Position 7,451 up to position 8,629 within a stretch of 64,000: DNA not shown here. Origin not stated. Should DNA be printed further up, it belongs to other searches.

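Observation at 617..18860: Candidate copper-independent 'PAM-like' hydroxylation / N-dealkylation operon (PhyH dioxygenase + PAL-like lyases + glyoxylate-reductase-family dehydrogenase + peptide-type importer)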

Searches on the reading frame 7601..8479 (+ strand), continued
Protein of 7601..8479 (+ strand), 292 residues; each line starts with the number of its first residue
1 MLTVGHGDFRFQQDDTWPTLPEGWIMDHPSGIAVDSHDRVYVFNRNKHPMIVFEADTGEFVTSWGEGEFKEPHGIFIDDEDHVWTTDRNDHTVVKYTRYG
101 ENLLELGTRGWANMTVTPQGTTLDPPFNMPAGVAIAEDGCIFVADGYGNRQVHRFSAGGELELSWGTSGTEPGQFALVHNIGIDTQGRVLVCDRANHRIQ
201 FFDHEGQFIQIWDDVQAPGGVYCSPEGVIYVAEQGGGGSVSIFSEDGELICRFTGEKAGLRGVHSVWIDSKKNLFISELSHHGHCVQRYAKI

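Call 11: search_solved_structures(query=A1, max_evalue=0.001, show_alignments=5)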
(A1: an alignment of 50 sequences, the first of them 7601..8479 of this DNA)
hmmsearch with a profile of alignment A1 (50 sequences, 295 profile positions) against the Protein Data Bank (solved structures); distinct sequences matched with E-value up to 0.001: 72 (the best 60 are shown).
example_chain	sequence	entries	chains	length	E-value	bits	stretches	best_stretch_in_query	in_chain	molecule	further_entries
6d69_A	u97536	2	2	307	1.5e-60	207.8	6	158-211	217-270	NHL Repeat Region of D. melanogaster Thin | Thin, isoform D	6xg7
3wwa_A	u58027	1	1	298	3.7e-53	183.5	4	125-282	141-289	Pizza7H protein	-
9jur_A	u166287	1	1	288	6.2e-53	182.8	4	124-236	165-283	E3 ubiquitin-protein ligase TRIM71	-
7qrx_A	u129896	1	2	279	8e-53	182.4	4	124-236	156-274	E3 ubiquitin-protein ligase TRIM71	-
8j72_A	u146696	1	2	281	9.2e-53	182.2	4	124-238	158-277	E3 ubiquitin-protein ligase TRIM71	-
6fpt_A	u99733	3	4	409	3.3e-52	180.4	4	124-235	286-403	E3 ubiquitin-protein ligase TRIM71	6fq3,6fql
7qrw_A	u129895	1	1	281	5.4e-42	146.9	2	26-235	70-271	Isoform 4 of Tripartite motif-containing protein 3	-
7b2r_A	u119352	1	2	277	1e-40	142.6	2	26-235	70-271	Tripartite motif-containing protein 2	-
7qrv_A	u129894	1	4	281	1.5e-40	142.1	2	27-236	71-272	Tripartite motif-containing protein 2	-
7b96_A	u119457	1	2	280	1.7e-40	141.9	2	27-236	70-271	Isoform 2 of Tripartite motif-containing protein 2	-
3fvz_A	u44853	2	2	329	6.1e-38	133.6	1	50-288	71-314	Peptidyl-glycine alpha-amidating monooxygenase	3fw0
6f0t_A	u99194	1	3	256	1.7e-37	132.1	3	126-287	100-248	Pizza6-SFW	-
3ww9_A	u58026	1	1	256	5.8e-37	130.4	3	126-287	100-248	pizza6 protein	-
5wm0_A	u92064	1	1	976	1.5e-36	129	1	7-288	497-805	Peptidyl-glycine alpha-amidating monooxygenase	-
6ren_A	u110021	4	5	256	4.5e-36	127.4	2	125-287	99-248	3fPizza6-SH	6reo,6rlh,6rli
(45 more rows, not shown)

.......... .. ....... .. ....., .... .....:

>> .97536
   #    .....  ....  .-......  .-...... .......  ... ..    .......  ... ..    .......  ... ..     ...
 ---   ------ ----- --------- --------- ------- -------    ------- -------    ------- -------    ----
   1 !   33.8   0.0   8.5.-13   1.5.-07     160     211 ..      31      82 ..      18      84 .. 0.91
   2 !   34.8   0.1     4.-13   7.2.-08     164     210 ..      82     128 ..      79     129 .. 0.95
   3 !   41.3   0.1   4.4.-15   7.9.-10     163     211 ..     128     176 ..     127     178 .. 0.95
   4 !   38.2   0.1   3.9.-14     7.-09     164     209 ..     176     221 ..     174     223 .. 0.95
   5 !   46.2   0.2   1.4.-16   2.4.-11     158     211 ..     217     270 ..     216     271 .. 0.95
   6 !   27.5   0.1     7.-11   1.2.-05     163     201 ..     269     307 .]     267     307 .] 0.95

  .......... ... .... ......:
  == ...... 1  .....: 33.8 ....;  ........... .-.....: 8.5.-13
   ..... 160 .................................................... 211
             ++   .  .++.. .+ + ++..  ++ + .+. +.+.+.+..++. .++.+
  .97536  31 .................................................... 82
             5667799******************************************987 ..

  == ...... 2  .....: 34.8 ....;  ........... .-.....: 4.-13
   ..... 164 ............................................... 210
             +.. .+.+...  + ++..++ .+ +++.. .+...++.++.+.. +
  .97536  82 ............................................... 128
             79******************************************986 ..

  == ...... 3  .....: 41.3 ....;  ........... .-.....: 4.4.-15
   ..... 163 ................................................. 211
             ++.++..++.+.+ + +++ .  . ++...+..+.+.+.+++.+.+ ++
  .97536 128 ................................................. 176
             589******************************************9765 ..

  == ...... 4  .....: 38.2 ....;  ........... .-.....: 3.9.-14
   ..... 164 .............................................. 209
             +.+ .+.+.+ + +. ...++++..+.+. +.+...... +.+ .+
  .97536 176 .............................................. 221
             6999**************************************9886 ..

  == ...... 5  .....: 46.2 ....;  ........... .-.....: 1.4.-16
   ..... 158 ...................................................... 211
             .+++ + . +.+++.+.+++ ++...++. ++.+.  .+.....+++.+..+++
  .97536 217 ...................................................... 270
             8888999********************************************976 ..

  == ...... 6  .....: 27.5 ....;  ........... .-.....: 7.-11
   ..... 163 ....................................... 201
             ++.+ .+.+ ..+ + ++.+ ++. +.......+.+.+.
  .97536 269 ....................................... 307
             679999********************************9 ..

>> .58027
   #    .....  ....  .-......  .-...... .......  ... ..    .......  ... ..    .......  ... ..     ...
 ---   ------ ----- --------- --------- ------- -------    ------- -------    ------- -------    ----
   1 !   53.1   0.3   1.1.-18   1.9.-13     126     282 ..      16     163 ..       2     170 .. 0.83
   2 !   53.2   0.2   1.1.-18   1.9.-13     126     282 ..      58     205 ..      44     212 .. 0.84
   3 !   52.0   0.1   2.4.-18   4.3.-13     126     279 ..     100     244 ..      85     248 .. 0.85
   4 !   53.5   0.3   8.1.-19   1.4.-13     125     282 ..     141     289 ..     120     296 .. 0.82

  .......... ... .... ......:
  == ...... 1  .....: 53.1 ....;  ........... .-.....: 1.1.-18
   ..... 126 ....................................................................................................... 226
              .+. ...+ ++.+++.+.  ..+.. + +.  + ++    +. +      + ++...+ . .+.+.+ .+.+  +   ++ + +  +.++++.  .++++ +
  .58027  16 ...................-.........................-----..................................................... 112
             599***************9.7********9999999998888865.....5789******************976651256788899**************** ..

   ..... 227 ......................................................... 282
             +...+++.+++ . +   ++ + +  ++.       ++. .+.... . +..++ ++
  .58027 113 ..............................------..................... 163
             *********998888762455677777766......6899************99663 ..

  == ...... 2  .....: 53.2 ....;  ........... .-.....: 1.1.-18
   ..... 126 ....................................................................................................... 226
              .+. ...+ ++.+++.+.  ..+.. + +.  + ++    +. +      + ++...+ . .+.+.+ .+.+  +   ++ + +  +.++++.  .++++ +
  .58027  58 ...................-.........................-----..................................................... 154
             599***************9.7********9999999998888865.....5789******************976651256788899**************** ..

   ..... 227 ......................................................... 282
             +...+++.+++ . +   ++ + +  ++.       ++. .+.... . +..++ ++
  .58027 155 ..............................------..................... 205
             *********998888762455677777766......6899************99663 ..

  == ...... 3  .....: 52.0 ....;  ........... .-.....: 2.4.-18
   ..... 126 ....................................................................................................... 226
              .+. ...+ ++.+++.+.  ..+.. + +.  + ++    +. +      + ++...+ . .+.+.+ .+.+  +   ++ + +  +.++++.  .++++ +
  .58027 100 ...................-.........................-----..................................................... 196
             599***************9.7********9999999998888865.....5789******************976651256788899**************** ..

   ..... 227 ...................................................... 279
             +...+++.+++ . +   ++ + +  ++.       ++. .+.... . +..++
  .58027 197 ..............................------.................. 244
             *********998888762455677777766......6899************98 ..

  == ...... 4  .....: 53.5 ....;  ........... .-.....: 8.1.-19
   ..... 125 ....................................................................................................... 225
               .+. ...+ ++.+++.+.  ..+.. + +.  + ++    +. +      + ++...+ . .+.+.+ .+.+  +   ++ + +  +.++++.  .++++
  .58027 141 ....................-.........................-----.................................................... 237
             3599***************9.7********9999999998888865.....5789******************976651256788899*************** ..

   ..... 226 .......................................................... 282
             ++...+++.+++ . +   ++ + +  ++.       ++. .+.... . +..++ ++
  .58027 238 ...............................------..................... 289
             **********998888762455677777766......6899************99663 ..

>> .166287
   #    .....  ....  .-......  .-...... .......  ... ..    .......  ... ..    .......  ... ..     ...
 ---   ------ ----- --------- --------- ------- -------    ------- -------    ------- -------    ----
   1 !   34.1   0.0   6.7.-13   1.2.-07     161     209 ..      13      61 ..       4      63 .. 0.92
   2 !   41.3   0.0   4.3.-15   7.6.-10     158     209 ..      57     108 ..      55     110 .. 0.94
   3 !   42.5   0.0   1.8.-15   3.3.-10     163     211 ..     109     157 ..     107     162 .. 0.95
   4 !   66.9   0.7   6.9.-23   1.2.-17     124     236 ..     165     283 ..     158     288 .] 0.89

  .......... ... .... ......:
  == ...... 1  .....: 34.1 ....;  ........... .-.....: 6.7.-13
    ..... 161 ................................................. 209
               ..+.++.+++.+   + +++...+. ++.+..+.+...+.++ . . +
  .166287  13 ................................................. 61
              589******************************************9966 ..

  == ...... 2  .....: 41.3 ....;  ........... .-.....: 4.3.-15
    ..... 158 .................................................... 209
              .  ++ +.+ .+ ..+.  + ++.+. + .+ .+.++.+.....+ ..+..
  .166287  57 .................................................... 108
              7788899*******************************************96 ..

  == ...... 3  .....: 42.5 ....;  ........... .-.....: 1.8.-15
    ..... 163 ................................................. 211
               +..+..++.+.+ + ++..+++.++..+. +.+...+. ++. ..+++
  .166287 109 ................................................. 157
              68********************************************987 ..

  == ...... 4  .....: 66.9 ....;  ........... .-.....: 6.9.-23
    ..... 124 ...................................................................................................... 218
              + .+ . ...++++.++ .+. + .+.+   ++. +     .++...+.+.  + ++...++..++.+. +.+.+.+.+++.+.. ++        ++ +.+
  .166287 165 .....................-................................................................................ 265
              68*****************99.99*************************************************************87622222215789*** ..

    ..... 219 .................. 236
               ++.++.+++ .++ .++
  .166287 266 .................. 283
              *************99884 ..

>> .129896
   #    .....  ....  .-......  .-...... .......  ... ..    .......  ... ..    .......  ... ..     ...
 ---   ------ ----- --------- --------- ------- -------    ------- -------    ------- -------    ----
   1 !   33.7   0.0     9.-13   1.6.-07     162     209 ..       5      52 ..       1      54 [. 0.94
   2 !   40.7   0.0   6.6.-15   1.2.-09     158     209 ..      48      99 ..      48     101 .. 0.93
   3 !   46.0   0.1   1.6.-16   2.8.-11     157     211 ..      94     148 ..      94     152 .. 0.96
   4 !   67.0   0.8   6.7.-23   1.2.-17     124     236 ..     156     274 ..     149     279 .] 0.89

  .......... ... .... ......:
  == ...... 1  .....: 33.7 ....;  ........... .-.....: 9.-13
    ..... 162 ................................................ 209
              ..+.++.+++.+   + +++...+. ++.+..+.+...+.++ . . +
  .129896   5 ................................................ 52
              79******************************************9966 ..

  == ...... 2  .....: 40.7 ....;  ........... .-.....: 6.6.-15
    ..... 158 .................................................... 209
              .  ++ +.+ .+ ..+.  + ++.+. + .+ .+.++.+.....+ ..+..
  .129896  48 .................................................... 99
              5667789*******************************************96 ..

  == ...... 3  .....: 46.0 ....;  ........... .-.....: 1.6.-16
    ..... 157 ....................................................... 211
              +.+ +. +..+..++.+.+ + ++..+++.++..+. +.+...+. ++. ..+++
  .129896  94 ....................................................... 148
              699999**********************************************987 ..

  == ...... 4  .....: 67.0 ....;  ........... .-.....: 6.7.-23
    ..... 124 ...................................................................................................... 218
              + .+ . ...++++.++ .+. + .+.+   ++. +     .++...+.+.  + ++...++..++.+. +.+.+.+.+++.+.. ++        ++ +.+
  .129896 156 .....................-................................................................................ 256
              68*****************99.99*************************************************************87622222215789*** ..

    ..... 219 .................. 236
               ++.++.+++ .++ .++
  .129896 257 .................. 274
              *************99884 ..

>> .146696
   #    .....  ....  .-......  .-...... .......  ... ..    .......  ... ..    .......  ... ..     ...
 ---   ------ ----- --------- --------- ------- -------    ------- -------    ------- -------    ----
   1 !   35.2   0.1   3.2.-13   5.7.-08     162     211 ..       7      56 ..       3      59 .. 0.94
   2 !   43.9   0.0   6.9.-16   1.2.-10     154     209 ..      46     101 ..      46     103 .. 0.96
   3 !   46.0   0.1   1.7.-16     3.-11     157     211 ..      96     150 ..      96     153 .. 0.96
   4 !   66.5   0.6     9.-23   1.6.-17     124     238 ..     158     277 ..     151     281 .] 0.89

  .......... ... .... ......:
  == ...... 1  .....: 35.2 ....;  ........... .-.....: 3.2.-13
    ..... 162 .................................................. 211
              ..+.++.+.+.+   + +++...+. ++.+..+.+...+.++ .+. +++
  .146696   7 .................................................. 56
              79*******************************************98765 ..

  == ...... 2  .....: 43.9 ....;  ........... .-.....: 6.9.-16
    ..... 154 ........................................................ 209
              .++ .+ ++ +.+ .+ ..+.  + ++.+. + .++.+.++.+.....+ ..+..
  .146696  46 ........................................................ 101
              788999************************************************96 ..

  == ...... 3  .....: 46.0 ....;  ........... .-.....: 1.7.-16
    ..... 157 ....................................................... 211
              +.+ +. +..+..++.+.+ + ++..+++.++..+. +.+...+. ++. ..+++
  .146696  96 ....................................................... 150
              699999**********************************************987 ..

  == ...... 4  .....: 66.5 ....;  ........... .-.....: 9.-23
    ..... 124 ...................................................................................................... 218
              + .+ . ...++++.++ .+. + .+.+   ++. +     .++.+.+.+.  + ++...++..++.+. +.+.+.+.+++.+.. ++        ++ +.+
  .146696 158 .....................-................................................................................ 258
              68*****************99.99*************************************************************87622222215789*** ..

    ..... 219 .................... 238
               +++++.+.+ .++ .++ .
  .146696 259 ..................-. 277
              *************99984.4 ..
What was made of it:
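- On PAL (peptidyl-alpha-hydroxyglycine alpha-amidating lyase) family: The profile match covers 239-282 positions in one stretch (call 11).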

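Call 19: find_encoding_contigs(protein=P0002, flank=10000, max_places=3)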
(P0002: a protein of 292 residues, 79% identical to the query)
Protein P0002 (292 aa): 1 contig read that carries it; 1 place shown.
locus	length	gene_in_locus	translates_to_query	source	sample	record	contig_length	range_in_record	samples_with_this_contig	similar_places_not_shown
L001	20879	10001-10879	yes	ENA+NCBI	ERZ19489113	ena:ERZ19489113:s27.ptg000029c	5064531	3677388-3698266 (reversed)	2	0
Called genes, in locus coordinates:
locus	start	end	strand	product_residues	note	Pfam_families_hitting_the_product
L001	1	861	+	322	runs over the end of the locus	PF19300:BPD_transp_1_N, PF00528:BPD_transp_1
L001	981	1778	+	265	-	PF12911:OppC_N (weak), PF00528:BPD_transp_1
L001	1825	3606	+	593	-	-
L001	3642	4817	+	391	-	PF13088:BNR_2 (weak)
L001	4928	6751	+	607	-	-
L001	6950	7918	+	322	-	PF00528:BPD_transp_1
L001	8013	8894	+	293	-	PF00528:BPD_transp_1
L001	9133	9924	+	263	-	PF01073:3Beta_HSD, PF01370:Epimerase, PF04321:RmlD_sub_bind (weak), PF07993:NAD_binding_4 (faint), PF13460:NAD_binding_10 (weak), PF16363:GDP_Man_Dehyd (weak)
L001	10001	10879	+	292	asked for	PF01436:NHL (faint), PF08450:SGL (faint), PF17170:DUF5128 (faint), PF24684:Vgb_lyase (faint)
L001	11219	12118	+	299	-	PF17170:DUF5128 (faint), PF08450:SGL (faint), PF24684:Vgb_lyase (faint), PF01436:NHL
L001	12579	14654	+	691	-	PF00496:SBP_bac_5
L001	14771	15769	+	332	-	PF19300:BPD_transp_1_N (weak), PF00528:BPD_transp_1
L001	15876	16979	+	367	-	PF12911:OppC_N, PF00528:BPD_transp_1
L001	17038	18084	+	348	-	PF00005:ABC_tran, PF02463:SMC_N (faint), PF13304:AAA_21, PF08352:oligo_HPY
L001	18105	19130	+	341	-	PF00005:ABC_tran, PF08352:oligo_HPY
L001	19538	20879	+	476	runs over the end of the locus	PF01555:N6_N4_Mtase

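Call 20: find_encoding_contigs(protein=P0003, flank=10000, max_places=2)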
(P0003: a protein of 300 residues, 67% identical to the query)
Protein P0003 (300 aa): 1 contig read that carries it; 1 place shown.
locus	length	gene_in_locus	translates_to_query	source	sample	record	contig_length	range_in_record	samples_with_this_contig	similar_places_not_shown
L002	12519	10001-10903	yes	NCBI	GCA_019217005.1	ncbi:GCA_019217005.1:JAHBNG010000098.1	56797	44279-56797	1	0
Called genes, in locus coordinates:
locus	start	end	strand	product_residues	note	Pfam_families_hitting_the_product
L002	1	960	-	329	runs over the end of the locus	-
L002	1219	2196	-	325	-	PF20511:PMI_typeI_cat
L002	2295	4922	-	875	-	PF00580:UvrD-helicase, PF13245:AAA_19, PF13604:AAA_30 (faint), PF13361:UvrD_C, PF13538:UvrD_C_2, PF21196:PcrA_UvrD_tudor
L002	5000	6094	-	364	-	PF03193:RsgA_GTPase, PF01926:MMR_HSR1 (weak)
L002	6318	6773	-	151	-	PF09335:VTT_dom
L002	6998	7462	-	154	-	PF06271:RDD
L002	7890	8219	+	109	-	PF01370:Epimerase, PF13460:NAD_binding_10 (weak), PF01073:3Beta_HSD (weak)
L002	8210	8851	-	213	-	PF12762:DDE_Tnp_IS1595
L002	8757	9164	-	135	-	-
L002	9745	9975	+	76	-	PF05635:23S_rRNA_IVP (faint)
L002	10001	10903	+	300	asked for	PF17170:DUF5128 (faint), PF08450:SGL (faint), PF01436:NHL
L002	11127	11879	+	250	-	PF00496:SBP_bac_5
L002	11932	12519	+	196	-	PF00496:SBP_bac_5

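Call 21: find_encoding_contigs(protein=P0010, flank=10000, max_places=2)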
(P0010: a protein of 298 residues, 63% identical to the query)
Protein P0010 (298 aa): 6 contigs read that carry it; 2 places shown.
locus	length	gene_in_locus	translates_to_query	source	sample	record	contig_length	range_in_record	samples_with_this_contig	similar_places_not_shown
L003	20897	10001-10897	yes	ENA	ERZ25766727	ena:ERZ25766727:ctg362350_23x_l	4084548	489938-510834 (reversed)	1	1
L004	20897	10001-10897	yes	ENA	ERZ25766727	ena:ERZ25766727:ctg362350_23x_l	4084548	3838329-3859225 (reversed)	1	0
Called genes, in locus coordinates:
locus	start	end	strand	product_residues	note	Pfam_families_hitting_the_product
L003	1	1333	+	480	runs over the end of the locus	PF00308:Bac_DnaA (faint), PF01695:IstB_IS21, PF02562:PhoH (faint), PF20720:nSTAND3 (faint), PF00005:ABC_tran (faint), PF04851:ResIII (faint), PF13191:AAA_16 (faint), PF01695:IstB_IS21, +5 more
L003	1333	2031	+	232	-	-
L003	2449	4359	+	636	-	PF00496:SBP_bac_5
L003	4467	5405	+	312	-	PF19300:BPD_transp_1_N (weak), PF00528:BPD_transp_1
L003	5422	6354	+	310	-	PF00528:BPD_transp_1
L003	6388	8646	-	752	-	PF00270:DEAD, PF04851:ResIII (weak), PF00271:Helicase_C, PF16124:RecQ_Zn_bind, PF09382:RQC, PF00570:HRDC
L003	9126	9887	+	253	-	PF01073:3Beta_HSD, PF01370:Epimerase, PF02719:Polysacc_synt_2 (faint), PF04321:RmlD_sub_bind, PF13460:NAD_binding_10, PF16363:GDP_Man_Dehyd, PF07993:NAD_binding_4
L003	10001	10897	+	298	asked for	PF01436:NHL (weak), PF17170:DUF5128 (weak)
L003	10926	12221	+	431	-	PF00202:Aminotran_3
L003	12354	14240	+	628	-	PF02129:Peptidase_S15, PF08530:PepX_C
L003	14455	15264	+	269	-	PF01177:Asp_Glu_race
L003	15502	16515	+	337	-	-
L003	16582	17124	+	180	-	PF00496:SBP_bac_5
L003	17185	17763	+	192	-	PF00496:SBP_bac_5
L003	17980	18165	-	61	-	-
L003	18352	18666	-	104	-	-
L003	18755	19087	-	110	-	-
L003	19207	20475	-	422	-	PF10117:McrBC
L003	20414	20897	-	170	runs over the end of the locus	-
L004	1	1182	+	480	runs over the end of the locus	PF00308:Bac_DnaA (faint), PF20720:nSTAND3 (faint), PF00005:ABC_tran (faint), PF01695:IstB_IS21, PF02562:PhoH (faint), PF04851:ResIII (faint), PF13191:AAA_16 (faint), PF01695:IstB_IS21, +5 more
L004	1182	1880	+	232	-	-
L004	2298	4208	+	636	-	PF00496:SBP_bac_5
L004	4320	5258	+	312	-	PF19300:BPD_transp_1_N (weak), PF00528:BPD_transp_1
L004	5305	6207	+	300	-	PF00528:BPD_transp_1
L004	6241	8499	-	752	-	PF00270:DEAD, PF04851:ResIII (weak), PF00271:Helicase_C, PF16124:RecQ_Zn_bind, PF09382:RQC, PF00570:HRDC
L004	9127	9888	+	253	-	PF01073:3Beta_HSD, PF01370:Epimerase, PF02719:Polysacc_synt_2 (faint), PF04321:RmlD_sub_bind, PF13460:NAD_binding_10, PF16363:GDP_Man_Dehyd, PF07993:NAD_binding_4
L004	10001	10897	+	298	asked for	PF01436:NHL (weak), PF17170:DUF5128 (weak)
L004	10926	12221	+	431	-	PF00202:Aminotran_3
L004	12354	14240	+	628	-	PF02129:Peptidase_S15, PF08530:PepX_C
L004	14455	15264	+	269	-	PF01177:Asp_Glu_race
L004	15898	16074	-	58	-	-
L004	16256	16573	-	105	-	-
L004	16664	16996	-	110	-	-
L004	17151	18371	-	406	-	PF10117:McrBC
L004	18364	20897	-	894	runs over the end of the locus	PF00004:AAA (faint), PF07728:AAA_5, PF13401:AAA_22 (weak), PF28529:McrB_lid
